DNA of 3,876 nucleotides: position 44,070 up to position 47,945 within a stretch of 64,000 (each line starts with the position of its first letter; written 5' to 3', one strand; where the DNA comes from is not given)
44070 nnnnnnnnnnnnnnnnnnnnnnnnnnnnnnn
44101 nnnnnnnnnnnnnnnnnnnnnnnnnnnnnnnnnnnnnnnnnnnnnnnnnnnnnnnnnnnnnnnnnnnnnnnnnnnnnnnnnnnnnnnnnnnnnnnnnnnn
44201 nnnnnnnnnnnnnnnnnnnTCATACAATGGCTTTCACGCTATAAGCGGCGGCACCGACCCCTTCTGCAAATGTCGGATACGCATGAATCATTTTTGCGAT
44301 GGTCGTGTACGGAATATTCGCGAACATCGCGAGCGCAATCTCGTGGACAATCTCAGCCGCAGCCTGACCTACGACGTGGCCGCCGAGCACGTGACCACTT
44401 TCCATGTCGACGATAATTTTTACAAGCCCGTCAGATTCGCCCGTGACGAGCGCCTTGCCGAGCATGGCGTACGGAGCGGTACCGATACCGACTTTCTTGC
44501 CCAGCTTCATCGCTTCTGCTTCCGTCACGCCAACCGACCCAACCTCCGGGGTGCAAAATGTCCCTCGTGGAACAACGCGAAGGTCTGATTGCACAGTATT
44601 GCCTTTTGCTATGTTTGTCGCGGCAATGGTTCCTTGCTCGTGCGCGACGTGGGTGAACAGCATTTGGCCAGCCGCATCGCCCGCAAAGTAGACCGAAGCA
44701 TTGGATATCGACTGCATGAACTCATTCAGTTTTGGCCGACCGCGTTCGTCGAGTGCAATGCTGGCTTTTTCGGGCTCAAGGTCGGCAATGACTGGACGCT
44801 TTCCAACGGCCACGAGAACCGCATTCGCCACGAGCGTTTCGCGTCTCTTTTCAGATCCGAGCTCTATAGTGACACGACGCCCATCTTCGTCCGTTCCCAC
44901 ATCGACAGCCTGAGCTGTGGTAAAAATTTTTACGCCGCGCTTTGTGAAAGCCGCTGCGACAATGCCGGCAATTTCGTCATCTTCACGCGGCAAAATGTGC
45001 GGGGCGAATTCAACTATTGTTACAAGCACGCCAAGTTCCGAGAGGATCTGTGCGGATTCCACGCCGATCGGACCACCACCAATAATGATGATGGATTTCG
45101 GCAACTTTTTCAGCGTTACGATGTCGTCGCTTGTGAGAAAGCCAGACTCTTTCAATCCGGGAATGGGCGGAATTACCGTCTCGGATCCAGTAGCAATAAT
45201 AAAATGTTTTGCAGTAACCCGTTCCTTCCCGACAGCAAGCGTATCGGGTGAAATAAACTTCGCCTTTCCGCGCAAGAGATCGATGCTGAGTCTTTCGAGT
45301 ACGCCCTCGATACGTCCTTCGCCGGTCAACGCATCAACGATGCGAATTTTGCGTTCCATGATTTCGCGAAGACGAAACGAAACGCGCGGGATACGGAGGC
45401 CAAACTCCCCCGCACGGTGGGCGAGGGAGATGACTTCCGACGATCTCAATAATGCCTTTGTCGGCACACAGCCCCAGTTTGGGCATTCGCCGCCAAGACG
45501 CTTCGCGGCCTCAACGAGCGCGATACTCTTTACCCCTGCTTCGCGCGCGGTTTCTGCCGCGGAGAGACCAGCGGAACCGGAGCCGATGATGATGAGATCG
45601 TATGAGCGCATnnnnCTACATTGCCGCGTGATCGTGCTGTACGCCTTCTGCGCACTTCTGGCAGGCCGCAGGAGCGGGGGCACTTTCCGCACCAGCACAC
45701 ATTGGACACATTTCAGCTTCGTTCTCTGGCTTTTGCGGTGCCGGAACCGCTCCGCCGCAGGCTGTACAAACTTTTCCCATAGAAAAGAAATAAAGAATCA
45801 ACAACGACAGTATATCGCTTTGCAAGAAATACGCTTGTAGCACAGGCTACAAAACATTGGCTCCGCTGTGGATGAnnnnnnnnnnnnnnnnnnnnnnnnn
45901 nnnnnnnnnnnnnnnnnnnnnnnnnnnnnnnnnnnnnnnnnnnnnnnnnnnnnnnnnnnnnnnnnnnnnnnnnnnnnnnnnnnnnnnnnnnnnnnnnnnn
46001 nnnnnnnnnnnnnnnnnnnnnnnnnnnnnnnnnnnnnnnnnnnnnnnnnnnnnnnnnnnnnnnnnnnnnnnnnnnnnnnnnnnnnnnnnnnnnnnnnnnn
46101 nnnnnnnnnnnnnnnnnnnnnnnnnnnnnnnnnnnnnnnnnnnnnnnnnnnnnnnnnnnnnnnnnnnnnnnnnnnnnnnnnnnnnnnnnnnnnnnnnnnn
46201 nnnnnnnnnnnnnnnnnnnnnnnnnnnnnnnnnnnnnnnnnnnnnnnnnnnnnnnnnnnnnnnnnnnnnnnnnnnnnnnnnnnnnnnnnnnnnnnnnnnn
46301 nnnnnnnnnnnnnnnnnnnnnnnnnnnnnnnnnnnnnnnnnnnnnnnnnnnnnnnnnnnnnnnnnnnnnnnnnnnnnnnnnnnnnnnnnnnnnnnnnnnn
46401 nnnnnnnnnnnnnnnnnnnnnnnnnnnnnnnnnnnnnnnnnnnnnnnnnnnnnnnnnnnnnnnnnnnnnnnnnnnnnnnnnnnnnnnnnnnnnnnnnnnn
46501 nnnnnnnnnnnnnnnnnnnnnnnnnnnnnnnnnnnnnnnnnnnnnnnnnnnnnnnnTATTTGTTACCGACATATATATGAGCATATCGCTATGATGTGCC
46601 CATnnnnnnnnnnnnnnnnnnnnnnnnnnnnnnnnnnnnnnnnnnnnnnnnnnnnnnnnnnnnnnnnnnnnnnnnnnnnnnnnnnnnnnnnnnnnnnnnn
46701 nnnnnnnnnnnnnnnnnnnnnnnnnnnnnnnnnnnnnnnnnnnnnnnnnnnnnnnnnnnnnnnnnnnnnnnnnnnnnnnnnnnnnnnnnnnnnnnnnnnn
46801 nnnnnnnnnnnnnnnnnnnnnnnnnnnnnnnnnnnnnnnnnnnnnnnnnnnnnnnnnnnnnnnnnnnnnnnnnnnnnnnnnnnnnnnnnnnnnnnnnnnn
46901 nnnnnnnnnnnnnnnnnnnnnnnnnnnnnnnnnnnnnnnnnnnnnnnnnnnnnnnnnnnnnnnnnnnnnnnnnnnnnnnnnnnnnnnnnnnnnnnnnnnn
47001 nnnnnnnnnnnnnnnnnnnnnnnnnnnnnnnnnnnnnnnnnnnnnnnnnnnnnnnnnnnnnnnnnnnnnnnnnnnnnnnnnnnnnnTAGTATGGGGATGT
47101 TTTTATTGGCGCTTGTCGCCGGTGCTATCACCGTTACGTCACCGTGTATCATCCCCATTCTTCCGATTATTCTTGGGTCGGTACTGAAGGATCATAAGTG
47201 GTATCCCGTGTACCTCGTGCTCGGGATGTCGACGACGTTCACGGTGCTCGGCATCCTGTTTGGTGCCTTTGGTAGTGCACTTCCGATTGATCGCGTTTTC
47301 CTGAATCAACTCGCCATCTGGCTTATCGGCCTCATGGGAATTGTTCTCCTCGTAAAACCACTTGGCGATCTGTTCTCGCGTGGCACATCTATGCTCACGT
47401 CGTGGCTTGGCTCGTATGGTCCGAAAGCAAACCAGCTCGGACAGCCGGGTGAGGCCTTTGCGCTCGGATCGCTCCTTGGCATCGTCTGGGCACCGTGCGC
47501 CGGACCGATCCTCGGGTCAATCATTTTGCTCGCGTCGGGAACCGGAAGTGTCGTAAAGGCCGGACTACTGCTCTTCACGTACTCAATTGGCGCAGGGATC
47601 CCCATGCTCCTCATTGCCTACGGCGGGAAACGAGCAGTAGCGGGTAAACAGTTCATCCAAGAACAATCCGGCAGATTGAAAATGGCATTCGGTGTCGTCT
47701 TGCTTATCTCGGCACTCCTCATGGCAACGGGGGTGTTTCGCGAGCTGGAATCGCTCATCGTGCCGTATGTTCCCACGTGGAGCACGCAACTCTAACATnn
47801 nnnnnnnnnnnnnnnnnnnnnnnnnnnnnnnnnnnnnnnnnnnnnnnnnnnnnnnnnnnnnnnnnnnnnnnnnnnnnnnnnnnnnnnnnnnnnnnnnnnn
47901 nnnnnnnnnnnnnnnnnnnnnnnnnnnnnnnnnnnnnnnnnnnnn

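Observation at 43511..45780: Translationally coupled operon: Cys-rich peptide, FAD disulfide reductase, glutaredoxin, CX5R phosphatase (Grx-coupled arsenate-reductase-like triad)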

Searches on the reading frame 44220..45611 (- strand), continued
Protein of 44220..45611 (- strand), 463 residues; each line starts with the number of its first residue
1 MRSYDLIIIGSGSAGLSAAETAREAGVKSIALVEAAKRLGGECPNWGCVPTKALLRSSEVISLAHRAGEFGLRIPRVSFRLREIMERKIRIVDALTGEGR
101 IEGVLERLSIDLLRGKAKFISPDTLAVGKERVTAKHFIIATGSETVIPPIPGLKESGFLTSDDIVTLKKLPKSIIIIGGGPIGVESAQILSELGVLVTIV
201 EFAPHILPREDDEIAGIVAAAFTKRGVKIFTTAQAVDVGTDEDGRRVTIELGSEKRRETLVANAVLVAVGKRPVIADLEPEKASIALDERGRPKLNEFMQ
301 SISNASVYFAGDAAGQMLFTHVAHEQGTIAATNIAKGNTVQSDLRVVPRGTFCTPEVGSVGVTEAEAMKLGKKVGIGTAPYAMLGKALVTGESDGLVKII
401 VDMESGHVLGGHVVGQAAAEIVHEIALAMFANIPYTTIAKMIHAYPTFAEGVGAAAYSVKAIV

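Call 48: find_encoding_contigs(protein=P0123, flank=5000, max_places=2)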
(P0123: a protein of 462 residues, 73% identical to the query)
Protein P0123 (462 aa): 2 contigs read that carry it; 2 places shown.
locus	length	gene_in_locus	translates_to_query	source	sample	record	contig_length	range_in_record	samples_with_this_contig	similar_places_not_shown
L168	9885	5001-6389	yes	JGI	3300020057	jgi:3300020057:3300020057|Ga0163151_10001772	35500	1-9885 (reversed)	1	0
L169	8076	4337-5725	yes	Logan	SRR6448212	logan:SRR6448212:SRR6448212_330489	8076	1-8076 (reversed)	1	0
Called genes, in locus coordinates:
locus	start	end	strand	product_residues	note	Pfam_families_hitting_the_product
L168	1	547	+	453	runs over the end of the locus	-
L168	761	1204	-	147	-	-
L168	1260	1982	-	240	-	PF13098:Thioredoxin_2 (weak), PF13462:Thioredoxin_4, PF01323:DSBA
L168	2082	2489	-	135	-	-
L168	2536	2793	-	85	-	-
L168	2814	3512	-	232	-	PF02683:DsbD_TM, PF13386:DsbD_2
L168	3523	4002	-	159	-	PF00085:Thioredoxin, PF13899:Thioredoxin_7 (weak)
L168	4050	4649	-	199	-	PF00027:cNMP_binding, PF13545:HTH_Crp_2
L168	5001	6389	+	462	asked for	PF01134:GIDA (faint), PF01262:AlaDh_PNT_C (faint), PF01266:DAO (faint), PF07992:Pyr_redox_2, PF12831:FAD_oxidored (weak), PF13738:Pyr_redox_3, PF00070:Pyr_redox, PF02852:Pyr_redox_dim, +3 more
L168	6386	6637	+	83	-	PF00462:Glutaredoxin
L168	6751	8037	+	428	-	-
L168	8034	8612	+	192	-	-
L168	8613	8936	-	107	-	-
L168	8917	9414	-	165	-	PF01863:YgjP-like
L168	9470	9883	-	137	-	?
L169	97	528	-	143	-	-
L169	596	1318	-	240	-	PF13098:Thioredoxin_2 (weak), PF13462:Thioredoxin_4, PF01323:DSBA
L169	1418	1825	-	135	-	-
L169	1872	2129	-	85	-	-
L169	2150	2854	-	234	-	PF02683:DsbD_TM, PF13386:DsbD_2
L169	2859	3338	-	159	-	PF00085:Thioredoxin, PF13899:Thioredoxin_7 (weak)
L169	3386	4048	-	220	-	PF00027:cNMP_binding, PF13545:HTH_Crp_2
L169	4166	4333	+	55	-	-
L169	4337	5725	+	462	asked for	PF01134:GIDA (faint), PF01262:AlaDh_PNT_C (faint), PF01266:DAO (faint), PF07992:Pyr_redox_2, PF12831:FAD_oxidored (weak), PF13738:Pyr_redox_3, PF00070:Pyr_redox, PF02852:Pyr_redox_dim, +3 more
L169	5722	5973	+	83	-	PF00462:Glutaredoxin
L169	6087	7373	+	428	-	-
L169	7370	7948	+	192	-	-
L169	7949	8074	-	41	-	?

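Call 59: search_protein_families(library=pfam, proteins=[L169:6087-7373:+], max_evalue=0.01)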
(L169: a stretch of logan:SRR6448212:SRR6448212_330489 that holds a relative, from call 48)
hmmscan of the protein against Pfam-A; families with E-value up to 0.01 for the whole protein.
L169:6087-7373:+ (428 aa): 0 families

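Call 61: list_cluster_members(proteins=[P0121, P0001, P0003])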
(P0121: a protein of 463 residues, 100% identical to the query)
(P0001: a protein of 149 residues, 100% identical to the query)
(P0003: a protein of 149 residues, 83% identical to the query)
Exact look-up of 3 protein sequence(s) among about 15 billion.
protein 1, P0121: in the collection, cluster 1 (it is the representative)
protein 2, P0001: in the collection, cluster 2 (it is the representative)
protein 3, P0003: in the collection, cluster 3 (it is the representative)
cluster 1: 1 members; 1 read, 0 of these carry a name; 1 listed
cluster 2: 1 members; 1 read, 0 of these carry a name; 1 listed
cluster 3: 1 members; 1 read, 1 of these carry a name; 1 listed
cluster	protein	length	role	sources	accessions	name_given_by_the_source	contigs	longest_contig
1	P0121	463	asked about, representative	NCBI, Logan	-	-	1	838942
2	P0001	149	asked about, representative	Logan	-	-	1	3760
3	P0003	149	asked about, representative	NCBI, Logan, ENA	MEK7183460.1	MAG: dual specificity protein phosphatase family protein [Patescibacteria group bacterium]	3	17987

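Call 62: find_encoding_contigs(protein=P0121, flank=1000, max_places=2)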
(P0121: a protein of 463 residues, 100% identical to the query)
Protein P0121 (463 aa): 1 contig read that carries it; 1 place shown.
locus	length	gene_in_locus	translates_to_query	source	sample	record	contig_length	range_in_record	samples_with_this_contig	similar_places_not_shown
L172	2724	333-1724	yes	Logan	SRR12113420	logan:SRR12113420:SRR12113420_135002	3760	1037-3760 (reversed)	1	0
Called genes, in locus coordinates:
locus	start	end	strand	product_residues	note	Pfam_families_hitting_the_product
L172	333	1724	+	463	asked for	PF00890:FAD_binding_2 (weak), PF01134:GIDA (faint), PF01266:DAO (faint), PF07992:Pyr_redox_2, PF13450:NAD_binding_8 (weak), PF13738:Pyr_redox_3, PF00070:Pyr_redox, PF02852:Pyr_redox_dim, +5 more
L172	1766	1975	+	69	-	PF00462:Glutaredoxin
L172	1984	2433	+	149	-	PF22784:PTP-SAK, PF00782:DSPc, PF22785:Tc-R-P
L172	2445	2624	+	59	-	PF23447:DUF7128 (weak)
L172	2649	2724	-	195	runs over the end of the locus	-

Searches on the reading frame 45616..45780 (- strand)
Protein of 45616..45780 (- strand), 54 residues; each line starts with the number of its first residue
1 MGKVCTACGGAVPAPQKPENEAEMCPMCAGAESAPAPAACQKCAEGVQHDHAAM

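Call 3: search_protein_families(library=pfam, proteins=[window:45616-45780:-], max_evalue=0.01)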
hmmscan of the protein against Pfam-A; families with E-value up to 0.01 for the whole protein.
window:45616-45780:- (54 aa): 0 families

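Call 4: search_protein_families(library=ncbifam, proteins=[window:45616-45780:-], max_evalue=0.01)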
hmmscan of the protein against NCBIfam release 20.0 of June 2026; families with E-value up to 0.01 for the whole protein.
window:45616-45780:- (54 aa): 0 families

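Call 53: find_homologous_proteins(query=window:45616-45780:-, max_evalue=10)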
Query window:45616-45780:-: no candidate shares three 5-residue words with the query. No homologue found.
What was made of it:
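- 45616..45780 (-): 54-aa Cys-rich peptide with three CxxC pairs and a C-terminal HDHAAM; its stop lies 4 nt before the reductase ATG. Absent from the protein database (call 53).
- Tried and rejected: None found, because it is rarely called as a gene (call 53).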

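Call 66: search_protein_families(library=pfam, proteins=[window:45616-45780:-], max_evalue=5)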
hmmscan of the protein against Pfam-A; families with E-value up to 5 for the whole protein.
window:45616-45780:- (54 aa): 6 families
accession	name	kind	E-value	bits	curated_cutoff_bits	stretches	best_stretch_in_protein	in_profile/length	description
PF17283.8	Zn_ribbon_SprT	-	0.026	15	28.1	1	25-45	7-32/38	SprT-like zinc ribbon domain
PF24455.1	DUF7571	-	0.027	15.2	27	1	4-30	44-70/89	Family of unknown function (DUF7571)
PF18912.6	DZR_2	-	0.027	14.8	27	1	4-51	9-50/56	Double zinc ribbon domain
PF12773.13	DZR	-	0.031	14.9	27.3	1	3-43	13-44/45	Double zinc ribbon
PF00684.25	DnaJ_CXXCXGXG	-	0.93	10.2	32.7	0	4-44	17-62/65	DnaJ central domain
PF23455.1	DUF7129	-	3.1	8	30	0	5-31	14-36/45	Domain of unknown function (DUF7129)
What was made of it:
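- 45616..45780 (-): Only weak double-zinc-ribbon hits (E about 0.03, call 66).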

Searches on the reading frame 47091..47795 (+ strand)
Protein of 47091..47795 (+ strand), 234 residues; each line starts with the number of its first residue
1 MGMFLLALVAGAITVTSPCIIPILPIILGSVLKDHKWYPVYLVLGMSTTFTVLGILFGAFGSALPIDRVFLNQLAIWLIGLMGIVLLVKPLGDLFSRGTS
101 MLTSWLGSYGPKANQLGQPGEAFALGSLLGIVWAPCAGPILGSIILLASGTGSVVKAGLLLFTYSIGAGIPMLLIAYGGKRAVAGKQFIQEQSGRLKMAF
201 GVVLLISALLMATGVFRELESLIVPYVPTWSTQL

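Call 3: search_protein_families(library=pfam, proteins=[window:47091-47795:+], max_evalue=0.01)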
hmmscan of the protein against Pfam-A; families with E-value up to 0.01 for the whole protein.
window:47091-47795:+ (234 aa): 2 families
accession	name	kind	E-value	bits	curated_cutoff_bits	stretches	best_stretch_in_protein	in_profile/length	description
PF02683.22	DsbD_TM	-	3.7e-18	66.1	27.1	1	4-213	5-216/219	Cytochrome C biogenesis protein transmembrane domain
PF13386.12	DsbD_2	-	2.6e-11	44.3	24.9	1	10-201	5-197/199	Cytochrome C biogenesis protein transmembrane region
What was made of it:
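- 47091..47795 (+): CcdA/DsbD-type transmembrane thiol-disulfide electron transporter. PF02683 66.1 bits (call 3).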

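Call 4: search_protein_families(library=ncbifam, proteins=[window:47091-47795:+], max_evalue=0.01)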
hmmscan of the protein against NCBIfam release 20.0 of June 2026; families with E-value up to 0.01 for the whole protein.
window:47091-47795:+ (234 aa): 2 families
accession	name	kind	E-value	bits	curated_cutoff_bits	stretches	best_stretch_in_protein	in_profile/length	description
NF001419.0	PRK00293.1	subfamily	4.3e-17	61.9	330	1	5-218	173-388/574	protein-disulfide reductase DsbD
NF045694.1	seleno_TsoB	exception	0.00027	19.1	805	1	5-176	185-356/572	rhodanese/DsbD fusion-like selenoprotein TsoB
